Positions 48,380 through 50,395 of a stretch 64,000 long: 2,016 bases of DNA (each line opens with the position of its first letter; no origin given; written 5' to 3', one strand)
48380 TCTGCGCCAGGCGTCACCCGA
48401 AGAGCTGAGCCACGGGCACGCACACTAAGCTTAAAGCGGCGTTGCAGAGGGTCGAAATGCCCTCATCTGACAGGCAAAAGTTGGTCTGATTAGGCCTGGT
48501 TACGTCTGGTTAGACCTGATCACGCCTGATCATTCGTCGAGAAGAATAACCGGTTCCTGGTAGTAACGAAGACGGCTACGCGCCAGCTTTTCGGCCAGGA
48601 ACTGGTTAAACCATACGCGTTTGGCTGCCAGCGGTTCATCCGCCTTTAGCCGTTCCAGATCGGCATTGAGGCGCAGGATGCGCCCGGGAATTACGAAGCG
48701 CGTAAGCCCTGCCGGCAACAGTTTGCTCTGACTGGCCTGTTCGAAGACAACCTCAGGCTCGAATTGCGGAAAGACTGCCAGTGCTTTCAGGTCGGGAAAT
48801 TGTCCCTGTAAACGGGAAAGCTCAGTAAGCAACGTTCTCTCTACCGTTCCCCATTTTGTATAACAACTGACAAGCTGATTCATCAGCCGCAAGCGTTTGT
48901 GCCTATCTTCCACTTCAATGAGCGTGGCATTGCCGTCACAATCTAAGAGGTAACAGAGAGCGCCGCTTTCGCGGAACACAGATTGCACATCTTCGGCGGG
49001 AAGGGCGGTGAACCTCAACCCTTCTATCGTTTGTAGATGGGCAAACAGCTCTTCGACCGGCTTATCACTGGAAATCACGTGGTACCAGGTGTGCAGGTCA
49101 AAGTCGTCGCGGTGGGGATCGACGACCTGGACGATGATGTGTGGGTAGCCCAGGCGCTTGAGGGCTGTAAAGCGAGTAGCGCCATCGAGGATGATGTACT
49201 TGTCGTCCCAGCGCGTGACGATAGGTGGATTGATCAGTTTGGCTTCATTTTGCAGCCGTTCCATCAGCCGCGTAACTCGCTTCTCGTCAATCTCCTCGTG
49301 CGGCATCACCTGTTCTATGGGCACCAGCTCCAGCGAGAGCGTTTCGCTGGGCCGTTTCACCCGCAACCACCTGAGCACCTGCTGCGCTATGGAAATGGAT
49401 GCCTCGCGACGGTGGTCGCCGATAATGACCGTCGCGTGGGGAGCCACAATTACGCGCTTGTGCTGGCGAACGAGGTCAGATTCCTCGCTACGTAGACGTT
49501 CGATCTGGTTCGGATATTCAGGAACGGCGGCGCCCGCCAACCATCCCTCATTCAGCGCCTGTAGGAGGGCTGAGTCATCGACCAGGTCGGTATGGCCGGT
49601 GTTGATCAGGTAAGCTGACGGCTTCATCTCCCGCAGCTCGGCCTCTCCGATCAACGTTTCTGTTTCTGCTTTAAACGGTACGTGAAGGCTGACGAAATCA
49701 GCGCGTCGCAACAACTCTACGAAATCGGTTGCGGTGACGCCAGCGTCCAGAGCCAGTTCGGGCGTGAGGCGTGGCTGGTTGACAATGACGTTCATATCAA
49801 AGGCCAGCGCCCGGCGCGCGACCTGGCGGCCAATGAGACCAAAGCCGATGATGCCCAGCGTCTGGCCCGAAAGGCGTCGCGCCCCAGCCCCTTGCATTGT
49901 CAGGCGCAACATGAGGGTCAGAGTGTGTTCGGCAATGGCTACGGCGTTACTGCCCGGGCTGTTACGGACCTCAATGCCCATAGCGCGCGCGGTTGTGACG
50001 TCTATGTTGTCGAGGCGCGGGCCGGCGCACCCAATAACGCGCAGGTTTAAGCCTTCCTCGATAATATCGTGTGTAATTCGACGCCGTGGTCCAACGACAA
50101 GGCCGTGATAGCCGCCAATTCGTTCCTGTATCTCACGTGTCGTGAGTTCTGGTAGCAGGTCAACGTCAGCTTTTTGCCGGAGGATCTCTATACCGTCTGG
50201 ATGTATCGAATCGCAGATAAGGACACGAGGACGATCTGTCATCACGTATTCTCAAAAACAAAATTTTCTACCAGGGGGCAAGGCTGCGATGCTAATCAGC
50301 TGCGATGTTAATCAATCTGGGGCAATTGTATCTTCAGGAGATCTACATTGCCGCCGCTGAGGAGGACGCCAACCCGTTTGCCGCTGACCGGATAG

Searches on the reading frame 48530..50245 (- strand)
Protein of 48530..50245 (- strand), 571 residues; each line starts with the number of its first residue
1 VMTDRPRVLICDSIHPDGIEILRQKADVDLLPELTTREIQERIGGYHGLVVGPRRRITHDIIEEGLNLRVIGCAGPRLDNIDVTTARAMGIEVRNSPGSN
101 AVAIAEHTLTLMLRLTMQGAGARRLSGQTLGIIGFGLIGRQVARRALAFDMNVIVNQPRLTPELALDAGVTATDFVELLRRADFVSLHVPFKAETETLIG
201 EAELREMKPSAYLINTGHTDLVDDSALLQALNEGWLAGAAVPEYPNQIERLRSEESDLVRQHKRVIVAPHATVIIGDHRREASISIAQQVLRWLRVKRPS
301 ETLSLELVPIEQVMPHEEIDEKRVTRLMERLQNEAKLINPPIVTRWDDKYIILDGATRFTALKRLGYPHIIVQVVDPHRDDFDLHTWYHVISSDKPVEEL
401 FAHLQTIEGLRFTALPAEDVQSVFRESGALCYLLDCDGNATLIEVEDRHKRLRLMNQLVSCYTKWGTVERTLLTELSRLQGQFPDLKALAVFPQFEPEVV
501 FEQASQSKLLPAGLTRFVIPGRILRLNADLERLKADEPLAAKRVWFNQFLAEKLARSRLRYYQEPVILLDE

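Call 51: search_protein_families(library=pfam, proteins=[window:48530-50245:-], max_evalue=0.00001)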
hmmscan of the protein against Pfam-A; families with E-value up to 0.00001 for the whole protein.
window:48530-50245:- (571 aa): 2 families
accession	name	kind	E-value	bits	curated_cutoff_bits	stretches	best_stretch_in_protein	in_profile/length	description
PF02826.25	2-Hacid_dh_C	-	3.3e-40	137.8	25.1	1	122-271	31-177/178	D-isomer specific 2-hydroxyacid dehydrogenase, NAD binding domain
PF00389.36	2-Hacid_dh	-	1.7e-20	73.5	24.6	1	8-273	1-103/134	D-isomer specific 2-hydroxyacid dehydrogenase, catalytic domain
